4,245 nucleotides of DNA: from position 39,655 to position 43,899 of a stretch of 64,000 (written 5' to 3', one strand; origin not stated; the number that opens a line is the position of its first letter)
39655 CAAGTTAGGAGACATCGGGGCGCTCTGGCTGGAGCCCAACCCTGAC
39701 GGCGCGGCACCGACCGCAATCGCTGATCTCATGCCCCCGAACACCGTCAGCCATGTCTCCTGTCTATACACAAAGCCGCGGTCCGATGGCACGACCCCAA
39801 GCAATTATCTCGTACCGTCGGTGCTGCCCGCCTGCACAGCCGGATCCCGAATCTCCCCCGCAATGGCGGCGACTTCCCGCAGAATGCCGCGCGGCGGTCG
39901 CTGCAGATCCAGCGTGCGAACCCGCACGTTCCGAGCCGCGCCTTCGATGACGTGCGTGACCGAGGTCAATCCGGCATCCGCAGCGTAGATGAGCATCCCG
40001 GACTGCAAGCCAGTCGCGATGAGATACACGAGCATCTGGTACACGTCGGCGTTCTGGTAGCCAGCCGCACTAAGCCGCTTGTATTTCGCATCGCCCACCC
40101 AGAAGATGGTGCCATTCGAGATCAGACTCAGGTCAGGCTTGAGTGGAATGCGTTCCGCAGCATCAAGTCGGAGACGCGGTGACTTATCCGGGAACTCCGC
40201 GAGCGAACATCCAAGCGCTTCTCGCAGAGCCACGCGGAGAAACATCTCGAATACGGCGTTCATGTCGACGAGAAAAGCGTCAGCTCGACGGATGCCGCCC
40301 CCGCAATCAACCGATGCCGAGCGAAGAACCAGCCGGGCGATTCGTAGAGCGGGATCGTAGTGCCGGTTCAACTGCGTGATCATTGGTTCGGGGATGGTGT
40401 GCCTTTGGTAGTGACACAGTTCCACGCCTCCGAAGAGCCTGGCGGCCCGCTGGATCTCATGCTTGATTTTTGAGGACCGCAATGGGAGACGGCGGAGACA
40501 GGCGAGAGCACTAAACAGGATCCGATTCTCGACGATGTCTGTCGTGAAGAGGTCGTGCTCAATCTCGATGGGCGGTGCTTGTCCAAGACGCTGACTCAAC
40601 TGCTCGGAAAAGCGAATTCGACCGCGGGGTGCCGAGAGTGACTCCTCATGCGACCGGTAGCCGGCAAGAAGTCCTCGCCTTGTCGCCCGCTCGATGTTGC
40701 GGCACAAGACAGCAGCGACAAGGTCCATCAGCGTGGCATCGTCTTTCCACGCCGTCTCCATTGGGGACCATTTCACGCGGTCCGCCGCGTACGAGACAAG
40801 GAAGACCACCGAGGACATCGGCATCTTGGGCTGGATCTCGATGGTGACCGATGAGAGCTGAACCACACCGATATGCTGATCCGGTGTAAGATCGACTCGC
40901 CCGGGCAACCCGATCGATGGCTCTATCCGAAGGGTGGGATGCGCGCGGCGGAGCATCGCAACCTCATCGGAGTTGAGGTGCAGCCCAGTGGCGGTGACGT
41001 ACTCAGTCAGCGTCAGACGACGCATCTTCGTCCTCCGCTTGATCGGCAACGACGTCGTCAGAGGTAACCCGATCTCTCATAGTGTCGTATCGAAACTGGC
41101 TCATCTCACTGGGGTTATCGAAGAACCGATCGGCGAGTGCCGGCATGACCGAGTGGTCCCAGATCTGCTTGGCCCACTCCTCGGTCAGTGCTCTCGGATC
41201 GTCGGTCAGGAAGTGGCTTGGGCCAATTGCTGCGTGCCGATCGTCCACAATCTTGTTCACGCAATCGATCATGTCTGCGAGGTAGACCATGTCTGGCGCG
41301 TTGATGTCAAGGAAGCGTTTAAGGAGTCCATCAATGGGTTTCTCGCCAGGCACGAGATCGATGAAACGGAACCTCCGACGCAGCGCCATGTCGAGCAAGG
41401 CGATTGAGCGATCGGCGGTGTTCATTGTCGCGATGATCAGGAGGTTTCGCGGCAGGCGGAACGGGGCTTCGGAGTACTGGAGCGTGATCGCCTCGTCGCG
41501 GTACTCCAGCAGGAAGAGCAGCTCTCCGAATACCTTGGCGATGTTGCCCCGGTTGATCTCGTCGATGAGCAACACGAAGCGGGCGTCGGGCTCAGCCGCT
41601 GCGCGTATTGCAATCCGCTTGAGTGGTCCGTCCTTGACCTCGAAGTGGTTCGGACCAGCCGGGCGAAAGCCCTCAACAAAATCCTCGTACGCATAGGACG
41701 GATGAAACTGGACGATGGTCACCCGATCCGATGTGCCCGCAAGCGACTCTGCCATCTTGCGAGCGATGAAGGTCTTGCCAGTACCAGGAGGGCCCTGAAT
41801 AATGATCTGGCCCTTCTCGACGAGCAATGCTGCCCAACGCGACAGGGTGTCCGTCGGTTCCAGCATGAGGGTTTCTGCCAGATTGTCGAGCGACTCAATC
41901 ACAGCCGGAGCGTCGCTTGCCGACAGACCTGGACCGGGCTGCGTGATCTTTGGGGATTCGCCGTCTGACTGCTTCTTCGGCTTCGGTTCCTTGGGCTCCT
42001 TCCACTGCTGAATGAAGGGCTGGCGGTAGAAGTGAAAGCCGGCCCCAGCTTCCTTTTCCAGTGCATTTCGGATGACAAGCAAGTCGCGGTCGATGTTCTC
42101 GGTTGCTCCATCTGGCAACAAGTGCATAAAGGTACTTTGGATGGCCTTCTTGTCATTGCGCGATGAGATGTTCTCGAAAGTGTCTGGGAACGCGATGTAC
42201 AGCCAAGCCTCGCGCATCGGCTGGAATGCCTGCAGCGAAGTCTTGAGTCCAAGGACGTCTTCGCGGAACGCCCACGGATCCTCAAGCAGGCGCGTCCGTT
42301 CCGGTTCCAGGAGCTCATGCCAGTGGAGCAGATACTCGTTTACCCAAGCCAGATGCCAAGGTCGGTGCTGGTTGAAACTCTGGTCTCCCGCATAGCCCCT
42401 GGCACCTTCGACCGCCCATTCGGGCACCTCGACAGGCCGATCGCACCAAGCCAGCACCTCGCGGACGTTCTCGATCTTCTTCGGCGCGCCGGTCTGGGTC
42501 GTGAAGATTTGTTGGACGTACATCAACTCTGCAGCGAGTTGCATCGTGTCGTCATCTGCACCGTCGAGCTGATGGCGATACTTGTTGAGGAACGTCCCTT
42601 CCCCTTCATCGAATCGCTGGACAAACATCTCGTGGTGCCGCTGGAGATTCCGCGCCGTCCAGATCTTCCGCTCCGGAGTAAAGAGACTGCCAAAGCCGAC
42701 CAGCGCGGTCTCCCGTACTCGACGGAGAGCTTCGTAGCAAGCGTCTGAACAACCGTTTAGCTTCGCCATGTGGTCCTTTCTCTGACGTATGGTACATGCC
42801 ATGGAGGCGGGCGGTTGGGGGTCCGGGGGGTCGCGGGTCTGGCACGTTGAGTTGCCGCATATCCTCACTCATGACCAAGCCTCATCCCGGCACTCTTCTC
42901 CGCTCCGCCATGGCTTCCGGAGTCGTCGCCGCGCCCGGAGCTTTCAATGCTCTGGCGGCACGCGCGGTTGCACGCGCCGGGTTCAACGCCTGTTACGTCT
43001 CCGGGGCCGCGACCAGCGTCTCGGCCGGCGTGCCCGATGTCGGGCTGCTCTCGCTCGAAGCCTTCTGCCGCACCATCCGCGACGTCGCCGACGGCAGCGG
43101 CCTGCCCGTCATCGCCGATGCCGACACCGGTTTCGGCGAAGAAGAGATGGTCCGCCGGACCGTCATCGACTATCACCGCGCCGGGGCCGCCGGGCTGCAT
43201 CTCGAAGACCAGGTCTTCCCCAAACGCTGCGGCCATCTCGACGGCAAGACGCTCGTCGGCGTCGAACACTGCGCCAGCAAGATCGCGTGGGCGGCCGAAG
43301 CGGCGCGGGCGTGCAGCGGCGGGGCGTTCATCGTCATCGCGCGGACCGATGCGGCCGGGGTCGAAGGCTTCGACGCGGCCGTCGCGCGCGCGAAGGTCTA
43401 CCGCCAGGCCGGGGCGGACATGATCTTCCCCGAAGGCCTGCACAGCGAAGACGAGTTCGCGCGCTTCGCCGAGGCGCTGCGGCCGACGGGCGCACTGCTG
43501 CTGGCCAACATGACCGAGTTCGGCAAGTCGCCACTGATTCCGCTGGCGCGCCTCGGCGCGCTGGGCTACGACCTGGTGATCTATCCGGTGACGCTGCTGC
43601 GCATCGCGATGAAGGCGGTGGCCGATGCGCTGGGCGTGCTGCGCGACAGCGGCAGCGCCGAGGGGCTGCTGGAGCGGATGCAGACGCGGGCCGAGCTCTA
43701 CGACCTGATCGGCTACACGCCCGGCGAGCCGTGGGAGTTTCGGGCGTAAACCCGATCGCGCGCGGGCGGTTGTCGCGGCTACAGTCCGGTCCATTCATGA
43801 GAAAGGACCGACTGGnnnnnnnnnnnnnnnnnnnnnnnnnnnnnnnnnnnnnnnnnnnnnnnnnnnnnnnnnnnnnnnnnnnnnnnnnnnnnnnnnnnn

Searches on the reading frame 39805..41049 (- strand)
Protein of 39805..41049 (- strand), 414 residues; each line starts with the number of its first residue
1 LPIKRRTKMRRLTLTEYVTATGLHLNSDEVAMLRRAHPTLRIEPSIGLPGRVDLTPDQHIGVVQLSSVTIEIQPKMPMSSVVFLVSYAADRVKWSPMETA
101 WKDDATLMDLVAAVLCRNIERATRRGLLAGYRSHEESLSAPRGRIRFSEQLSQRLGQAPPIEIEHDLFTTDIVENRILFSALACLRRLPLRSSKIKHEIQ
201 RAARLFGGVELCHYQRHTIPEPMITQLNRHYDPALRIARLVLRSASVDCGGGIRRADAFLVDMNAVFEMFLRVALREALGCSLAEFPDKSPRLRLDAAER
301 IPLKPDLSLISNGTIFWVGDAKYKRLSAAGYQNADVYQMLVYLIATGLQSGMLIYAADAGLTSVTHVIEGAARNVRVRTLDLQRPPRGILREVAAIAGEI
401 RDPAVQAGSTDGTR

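Call 75: search_protein_families(library=pfam, proteins=[window:39805-41049:-], max_evalue=0.001)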
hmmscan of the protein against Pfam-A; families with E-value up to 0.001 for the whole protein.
window:39805-41049:- (414 aa): 1 family
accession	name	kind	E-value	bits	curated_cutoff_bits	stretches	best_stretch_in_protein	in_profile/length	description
PF10117.15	McrBC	-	8.8e-54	183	23.9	1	56-356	3-318/318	McrBC 5-methylcytosine restriction system component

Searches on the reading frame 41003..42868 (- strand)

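Call 75: search_protein_families(library=pfam, proteins=[window:41003-42868:-], max_evalue=0.001)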
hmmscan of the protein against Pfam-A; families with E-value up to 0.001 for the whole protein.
window:41003-42868:- (621 aa): 6 families
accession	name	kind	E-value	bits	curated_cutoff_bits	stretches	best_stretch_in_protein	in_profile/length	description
PF07728.20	AAA_5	-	4.6e-22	79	22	1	355-500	2-139/139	AAA domain (dynein-related subfamily)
PF00004.35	AAA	-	1.9e-07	32.1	21.2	1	356-502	2-125/131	ATPase family associated with various cellular activities (AAA)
PF07726.17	AAA_3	-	4.2e-07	30.3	27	1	355-487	2-115/131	ATPase family associated with various cellular activities (AAA)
PF13401.12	AAA_22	-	3.9e-05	24.4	27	1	352-455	5-109/130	AAA domain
PF20720.3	nSTAND3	-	4.2e-05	23.7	27.2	1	338-382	3-47/155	Novel STAND NTPase 3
PF13191.12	AAA_16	-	0.00055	20.9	32.6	0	353-399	25-71/167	AAA ATPase domain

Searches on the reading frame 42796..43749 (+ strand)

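Call 75: search_protein_families(library=pfam, proteins=[window:42796-43749:+], max_evalue=0.001)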
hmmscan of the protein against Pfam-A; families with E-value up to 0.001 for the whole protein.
window:42796-43749:+ (317 aa): 2 families
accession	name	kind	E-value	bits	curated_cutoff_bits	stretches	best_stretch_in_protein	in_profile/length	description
PF13714.12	PEP_mutase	-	2e-44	152.4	31.5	1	42-279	9-236/240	Phosphoenolpyruvate phosphomutase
PF00463.27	ICL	-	9e-13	48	26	1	104-188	151-235/526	Isocitrate lyase family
